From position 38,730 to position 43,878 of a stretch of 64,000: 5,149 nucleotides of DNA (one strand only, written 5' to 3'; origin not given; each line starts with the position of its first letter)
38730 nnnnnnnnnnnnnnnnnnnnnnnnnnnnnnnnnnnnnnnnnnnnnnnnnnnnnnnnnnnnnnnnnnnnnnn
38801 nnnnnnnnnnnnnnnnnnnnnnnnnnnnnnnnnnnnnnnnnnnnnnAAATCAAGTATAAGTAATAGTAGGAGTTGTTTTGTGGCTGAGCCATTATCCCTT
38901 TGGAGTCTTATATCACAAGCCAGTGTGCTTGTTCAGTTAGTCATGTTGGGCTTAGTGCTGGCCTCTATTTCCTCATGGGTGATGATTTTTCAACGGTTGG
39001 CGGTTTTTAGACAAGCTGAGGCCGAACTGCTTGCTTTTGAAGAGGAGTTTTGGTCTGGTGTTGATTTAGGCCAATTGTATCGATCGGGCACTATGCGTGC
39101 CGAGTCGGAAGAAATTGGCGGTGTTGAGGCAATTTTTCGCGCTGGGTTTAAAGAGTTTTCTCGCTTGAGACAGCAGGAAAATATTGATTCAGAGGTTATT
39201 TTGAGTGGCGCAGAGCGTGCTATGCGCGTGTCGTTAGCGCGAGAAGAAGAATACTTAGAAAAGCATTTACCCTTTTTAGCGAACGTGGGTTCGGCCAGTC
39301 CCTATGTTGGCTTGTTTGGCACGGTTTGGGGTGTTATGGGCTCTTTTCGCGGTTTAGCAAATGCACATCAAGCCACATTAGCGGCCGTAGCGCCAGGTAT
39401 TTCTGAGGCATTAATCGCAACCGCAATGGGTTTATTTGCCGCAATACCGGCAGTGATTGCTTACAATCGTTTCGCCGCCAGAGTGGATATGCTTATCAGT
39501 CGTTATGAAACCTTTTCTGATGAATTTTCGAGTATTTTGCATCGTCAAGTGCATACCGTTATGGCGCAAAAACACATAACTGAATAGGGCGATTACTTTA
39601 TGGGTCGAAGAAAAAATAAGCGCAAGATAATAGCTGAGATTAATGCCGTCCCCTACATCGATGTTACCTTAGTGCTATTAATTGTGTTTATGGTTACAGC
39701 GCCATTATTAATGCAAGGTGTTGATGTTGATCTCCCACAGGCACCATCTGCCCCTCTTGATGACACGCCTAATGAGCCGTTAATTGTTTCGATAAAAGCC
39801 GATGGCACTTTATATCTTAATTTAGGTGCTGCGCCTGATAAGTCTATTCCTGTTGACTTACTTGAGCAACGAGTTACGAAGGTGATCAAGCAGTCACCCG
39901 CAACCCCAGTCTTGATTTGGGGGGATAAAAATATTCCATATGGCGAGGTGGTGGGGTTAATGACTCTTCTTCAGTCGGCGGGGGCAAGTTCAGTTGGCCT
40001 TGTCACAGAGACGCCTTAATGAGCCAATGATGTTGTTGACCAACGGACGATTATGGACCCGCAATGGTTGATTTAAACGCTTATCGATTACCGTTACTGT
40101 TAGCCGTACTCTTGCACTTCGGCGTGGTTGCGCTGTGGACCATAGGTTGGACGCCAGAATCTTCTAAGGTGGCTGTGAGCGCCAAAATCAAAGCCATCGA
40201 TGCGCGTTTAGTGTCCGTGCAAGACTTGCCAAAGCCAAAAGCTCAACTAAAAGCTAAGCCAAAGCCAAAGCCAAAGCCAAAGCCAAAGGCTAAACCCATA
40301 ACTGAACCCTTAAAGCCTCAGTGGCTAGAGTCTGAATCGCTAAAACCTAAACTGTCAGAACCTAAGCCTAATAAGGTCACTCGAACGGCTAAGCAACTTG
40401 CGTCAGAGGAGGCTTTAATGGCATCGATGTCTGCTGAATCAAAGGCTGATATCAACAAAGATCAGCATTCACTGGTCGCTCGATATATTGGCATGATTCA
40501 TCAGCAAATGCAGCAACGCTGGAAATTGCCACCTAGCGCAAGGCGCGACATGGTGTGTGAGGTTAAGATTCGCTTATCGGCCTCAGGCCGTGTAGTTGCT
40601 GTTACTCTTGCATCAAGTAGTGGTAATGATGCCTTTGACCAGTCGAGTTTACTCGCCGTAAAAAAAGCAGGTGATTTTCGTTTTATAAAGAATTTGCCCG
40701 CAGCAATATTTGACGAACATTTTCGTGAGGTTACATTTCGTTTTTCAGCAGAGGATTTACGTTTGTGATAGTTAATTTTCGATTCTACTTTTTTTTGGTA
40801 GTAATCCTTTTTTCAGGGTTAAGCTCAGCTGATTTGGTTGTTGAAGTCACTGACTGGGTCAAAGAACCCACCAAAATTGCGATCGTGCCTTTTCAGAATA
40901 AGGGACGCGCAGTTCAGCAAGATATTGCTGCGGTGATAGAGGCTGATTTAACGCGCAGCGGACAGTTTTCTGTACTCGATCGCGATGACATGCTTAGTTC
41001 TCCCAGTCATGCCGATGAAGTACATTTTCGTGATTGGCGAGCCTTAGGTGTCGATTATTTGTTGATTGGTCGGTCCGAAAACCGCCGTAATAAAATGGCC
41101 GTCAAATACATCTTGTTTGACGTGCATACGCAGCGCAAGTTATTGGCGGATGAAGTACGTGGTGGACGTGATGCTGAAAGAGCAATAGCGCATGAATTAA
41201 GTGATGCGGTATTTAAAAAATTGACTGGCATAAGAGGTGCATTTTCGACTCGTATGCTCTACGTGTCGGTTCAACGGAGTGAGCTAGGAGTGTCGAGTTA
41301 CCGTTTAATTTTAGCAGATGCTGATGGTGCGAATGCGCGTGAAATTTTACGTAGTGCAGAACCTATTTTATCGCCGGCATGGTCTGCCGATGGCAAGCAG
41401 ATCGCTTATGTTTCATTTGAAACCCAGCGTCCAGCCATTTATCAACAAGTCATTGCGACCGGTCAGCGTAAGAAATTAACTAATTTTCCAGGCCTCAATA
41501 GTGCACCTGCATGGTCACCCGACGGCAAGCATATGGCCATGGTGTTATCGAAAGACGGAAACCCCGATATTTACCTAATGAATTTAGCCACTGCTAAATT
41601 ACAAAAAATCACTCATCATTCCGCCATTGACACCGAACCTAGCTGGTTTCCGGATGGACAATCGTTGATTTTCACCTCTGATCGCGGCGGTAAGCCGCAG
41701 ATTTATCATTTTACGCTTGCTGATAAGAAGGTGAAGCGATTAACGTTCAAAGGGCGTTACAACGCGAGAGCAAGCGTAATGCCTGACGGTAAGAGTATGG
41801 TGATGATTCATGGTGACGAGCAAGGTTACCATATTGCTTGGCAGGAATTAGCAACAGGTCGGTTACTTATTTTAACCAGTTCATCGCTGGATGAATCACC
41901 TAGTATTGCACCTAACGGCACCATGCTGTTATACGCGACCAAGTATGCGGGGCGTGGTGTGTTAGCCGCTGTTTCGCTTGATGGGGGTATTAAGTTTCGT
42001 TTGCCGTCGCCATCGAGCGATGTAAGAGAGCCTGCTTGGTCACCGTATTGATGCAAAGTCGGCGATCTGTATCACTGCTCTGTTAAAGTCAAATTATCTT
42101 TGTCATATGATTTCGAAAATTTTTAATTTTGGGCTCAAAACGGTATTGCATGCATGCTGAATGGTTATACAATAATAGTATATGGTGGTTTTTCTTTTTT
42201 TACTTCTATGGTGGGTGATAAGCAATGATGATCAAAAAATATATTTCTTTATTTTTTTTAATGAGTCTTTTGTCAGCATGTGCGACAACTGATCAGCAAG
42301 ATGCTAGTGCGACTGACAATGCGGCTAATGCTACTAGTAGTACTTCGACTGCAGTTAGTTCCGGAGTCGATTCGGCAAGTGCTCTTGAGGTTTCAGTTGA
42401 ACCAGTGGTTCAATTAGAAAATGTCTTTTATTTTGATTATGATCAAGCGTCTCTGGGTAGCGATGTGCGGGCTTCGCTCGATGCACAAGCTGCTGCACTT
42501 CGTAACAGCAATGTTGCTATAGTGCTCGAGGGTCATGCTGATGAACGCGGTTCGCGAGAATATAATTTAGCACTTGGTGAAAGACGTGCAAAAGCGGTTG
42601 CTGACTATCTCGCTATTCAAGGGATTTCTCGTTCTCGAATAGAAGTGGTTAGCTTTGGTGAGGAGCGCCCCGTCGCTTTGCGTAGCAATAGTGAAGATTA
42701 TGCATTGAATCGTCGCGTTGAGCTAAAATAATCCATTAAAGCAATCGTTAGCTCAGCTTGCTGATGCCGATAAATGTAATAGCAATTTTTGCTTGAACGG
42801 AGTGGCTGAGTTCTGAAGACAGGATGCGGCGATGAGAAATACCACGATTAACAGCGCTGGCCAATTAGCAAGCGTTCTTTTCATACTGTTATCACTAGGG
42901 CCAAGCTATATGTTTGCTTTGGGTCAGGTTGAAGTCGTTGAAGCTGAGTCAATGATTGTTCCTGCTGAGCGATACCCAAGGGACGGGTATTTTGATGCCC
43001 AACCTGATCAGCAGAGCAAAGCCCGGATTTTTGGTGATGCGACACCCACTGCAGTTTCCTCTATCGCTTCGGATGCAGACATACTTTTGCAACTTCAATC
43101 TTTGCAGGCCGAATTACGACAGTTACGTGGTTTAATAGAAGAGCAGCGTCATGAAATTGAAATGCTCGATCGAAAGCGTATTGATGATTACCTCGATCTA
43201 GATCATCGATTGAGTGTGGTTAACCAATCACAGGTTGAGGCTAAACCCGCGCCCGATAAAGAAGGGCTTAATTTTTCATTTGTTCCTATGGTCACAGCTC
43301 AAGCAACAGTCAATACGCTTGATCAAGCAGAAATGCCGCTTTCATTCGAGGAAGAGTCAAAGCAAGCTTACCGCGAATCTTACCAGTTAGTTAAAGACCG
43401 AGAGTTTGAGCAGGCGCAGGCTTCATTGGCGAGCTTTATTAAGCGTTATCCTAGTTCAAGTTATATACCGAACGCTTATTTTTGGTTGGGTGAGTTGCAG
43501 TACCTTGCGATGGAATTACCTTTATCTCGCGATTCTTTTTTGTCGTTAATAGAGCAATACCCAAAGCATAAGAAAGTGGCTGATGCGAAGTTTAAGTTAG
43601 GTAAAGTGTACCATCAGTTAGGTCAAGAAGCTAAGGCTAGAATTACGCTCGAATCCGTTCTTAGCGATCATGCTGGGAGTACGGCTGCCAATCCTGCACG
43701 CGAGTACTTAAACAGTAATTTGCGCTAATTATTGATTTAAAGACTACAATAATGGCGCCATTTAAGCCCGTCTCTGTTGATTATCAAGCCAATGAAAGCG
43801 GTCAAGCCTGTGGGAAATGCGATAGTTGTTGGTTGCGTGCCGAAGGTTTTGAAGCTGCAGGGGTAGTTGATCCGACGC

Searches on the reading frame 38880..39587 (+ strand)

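Call 72: search_protein_families(library=pfam, proteins=[window:38880-39587:+], max_evalue=0.0001)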
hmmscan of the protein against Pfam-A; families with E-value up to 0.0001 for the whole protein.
window:38880-39587:+ (235 aa): 1 family
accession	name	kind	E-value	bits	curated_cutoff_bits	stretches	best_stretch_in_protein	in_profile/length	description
PF01618.21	MotA_ExbB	-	3.4e-38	130.7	22.9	1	83-210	7-126/127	MotA/TolQ/ExbB proton channel family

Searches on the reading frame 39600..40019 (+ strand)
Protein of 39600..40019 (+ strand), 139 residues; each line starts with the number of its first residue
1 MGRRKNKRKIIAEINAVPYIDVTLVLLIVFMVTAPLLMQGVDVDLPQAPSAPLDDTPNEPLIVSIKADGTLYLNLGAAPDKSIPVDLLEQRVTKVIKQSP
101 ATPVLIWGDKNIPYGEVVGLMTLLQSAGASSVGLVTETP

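Call 72: search_protein_families(library=pfam, proteins=[window:39600-40019:+], max_evalue=0.0001)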
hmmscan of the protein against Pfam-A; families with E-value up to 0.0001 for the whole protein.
window:39600-40019:+ (139 aa): 1 family
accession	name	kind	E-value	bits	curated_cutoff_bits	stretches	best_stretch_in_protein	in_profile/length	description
PF02472.21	ExbD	-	4.8e-26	91.8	25.4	1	9-137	3-126/128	Biopolymer transport protein ExbD/TolR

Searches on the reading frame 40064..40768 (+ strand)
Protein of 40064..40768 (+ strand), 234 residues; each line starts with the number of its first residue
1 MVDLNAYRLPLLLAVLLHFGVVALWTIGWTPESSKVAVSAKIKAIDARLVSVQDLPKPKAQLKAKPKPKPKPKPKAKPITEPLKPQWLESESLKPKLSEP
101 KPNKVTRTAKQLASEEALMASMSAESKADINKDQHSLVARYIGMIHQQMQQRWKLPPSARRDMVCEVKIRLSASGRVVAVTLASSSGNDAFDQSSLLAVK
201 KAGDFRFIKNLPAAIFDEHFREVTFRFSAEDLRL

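Call 72: search_protein_families(library=pfam, proteins=[window:40064-40768:+], max_evalue=0.0001)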
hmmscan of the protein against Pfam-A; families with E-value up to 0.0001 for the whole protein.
window:40064-40768:+ (234 aa): 3 families
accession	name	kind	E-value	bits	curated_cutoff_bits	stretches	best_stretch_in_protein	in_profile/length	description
PF13103.11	TonB_2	-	3.3e-12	46.8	22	1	139-205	2-68/85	TonB C terminal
PF03544.19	TonB_C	-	1.6e-05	25.7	24.6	1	164-209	17-62/79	Gram-negative bacterial TonB protein C-terminal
PF06519.16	TolA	-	1.6e-05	25.4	25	1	131-204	6-76/96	TolA C-terminal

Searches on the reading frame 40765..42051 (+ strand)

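Call 4: search_protein_families(library=pfam, proteins=[window:40765-42051:+])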
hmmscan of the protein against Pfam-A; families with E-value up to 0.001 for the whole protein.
window:40765-42051:+ (428 aa): 5 families
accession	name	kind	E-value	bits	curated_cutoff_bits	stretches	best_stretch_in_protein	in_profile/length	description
PF07676.18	PD40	-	3.4e-45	151.5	20.9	3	279-314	1-37/38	WD40-like Beta Propeller Repeat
PF04052.18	TolB_N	-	3.3e-28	98.3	22.4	1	25-125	2-105/106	TolB amino-terminal domain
PF00930.27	DPPIV_N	-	7.3e-07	28.7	22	0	227-285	27-81/354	Dipeptidyl peptidase IV (DPP IV) N-terminal region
PF25174.1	Beta-prop_THOC3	-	1.5e-05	24.5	305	1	234-317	80-159/272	THOC3 beta-propeller domain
PF14583.12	Pectate_lyase22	-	6.7e-05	22.2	30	0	289-320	353-384/386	Oligogalacturonate lyase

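Call 5: search_protein_families(library=ncbifam, proteins=[window:40765-42051:+])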
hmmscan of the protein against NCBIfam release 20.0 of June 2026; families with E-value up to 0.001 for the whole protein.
window:40765-42051:+ (428 aa): 6 families
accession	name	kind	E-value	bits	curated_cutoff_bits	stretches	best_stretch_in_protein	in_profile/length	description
TIGR02800.1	propeller_TolB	equivalog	2.4e-150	501.1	343.15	1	15-426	2-418/418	Tol-Pal system beta propeller repeat protein TolB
NF003124.0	PRK04043.1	equivalog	5.3e-35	121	428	1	8-395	3-389/419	Tol-Pal system protein TolB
NF002183.0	PRK01029.1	equivalog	3.1e-34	118.8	405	1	6-426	9-423/429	Tol-Pal system protein TolB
NF053518.1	DipepPtdsDpp5Prph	equivalog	2.2e-15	56.2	900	2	225-343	229-353/655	dipeptidyl-peptidase Dpp5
NF033523.0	lasso_peptidase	equivalog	5e-13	48.7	400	1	245-304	90-149/638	Atxe2 family lasso peptide isopeptidase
TIGR04275.1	beta_prop_Msarc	repeat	0.0002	21.1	85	0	263-276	27-40/40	beta-propeller repeat protein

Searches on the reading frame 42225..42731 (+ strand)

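Call 4: search_protein_families(library=pfam, proteins=[window:42225-42731:+])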
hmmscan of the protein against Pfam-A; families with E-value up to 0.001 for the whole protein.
window:42225-42731:+ (168 aa): 1 family
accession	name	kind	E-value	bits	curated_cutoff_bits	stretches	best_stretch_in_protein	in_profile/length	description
PF00691.25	OmpA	-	7.7e-21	74.7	27.2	1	69-162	1-97/98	OmpA family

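Call 5: search_protein_families(library=ncbifam, proteins=[window:42225-42731:+])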
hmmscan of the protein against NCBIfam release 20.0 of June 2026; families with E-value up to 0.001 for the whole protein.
window:42225-42731:+ (168 aa): 34 families (the best 25 are shown)
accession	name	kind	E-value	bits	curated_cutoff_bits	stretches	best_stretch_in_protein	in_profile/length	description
TIGR02802.1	Pal_lipo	equivalog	3.9e-37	126.5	125.35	1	68-167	2-102/104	peptidoglycan-associated lipoprotein Pal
NF008067.1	PRK10802.1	equivalog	3e-32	111.8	261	1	15-165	18-167/171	peptidoglycan-associated lipoprotein Pal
NF053611.1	YiaD_Gzip_OmpA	equivalog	2.4e-26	92.7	175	1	62-167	98-204/206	YiaD family glycine zipper/OmpA-like lipoprotein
NF053612.1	anchor_PA1041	equivalog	2.2e-24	86.7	250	1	56-168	119-234/236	PA1041 family peptidoglycan-binding anchor lipoprotein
NF052230.1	T9SS_PorE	exception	4.5e-21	74.8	600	1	57-154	507-604/648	PorE family type IX secretion system protein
NF045787.1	OmpABordt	equivalog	6.6e-21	74.9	200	1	37-167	53-187/194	outer membrane protein OmpA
NF053607.1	CHU_0125_OmpA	equivalog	2.1e-20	72.8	620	1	54-168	519-635/639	CHU_0125 family OmpA-like outer membrane integrity protein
NF053585.1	OMP_LP_YfiB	equivalog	2.6e-20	72.9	128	1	63-166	53-157/163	outer membrane lipoprotein YfiB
TIGR03789.1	pdsO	hypoth_equivalog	2.3e-19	70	152.2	1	59-168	134-242/243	sortase-associated OmpA-like protein PdsO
NF053613.1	OMP_toxin_LptF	equivalog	4.3e-19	69.2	400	1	38-167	114-243/256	lipotoxin F family OmpA-related lipoprotein LptF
NF033763.1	exchanger_TraB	exception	1.3e-17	63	700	1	18-167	347-495/522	outer membrane exchange protein TraB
NF007804.1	PRK10510.1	equivalog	1.3e-14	54.1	307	1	61-167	107-214/219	OmpA family lipoprotein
TIGR03350.1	type_VI_ompA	equivalog_domain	6.7e-14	52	139.8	1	60-167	24-135/137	type VI secretion system protein TssL, long form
NF008071.1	PRK10808.1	equivalog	1.5e-12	47.5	277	1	63-151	228-319/358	porin OmpA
NF006541.1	PRK09038.1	equivalog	3.3e-12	46.6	283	1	61-167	136-246/253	flagellar motor protein MotD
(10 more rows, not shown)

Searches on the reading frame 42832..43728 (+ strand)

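Call 4: search_protein_families(library=pfam, proteins=[window:42832-43728:+])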
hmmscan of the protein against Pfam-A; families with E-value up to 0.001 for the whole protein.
window:42832-43728:+ (298 aa): 4 families
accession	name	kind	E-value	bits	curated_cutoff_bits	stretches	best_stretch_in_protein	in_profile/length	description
PF13174.12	TPR_6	-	1.2e-12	48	26.3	0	251-283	1-33/33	Tetratricopeptide repeat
PF16331.10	TolA_bind_tri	-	1.9e-10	41.1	30.1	1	81-134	20-73/76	TolA binding protein trimerisation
PF13432.12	TPR_16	-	4.5e-07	30.6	32.7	1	186-245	7-63/65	Tetratricopeptide repeat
PF13525.12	YfiO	-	2e-06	28.1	25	1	174-267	3-96/203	Outer membrane lipoprotein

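Call 5: search_protein_families(library=ncbifam, proteins=[window:42832-43728:+])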
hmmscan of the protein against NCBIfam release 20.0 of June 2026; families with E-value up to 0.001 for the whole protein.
window:42832-43728:+ (298 aa): 5 families
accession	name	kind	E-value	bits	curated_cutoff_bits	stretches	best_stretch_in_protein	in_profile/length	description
TIGR02795.1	tol_pal_ybgF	equivalog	1.8e-28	99.6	90.1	1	176-291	2-117/119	tol-pal system protein YbgF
NF008068.0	PRK10803.1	equivalog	6.4e-24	85.3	383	1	86-294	61-261/263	cell division protein CpoB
TIGR03302.1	OM_YfiO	subfamily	9.6e-09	35.1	81.4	1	173-263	30-120/239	outer membrane protein assembly factor BamD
NF052312.1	T9SS_PorW_SprE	equivalog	4.1e-06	25.7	250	1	203-278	94-169/716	type IX secretion system periplasmic lipoprotein PorW/SprE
NF053852.1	vesicle_Bd0635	exception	0.00046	19.9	250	0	241-293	166-218/223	CpoB-like predatory vesicle lipoprotein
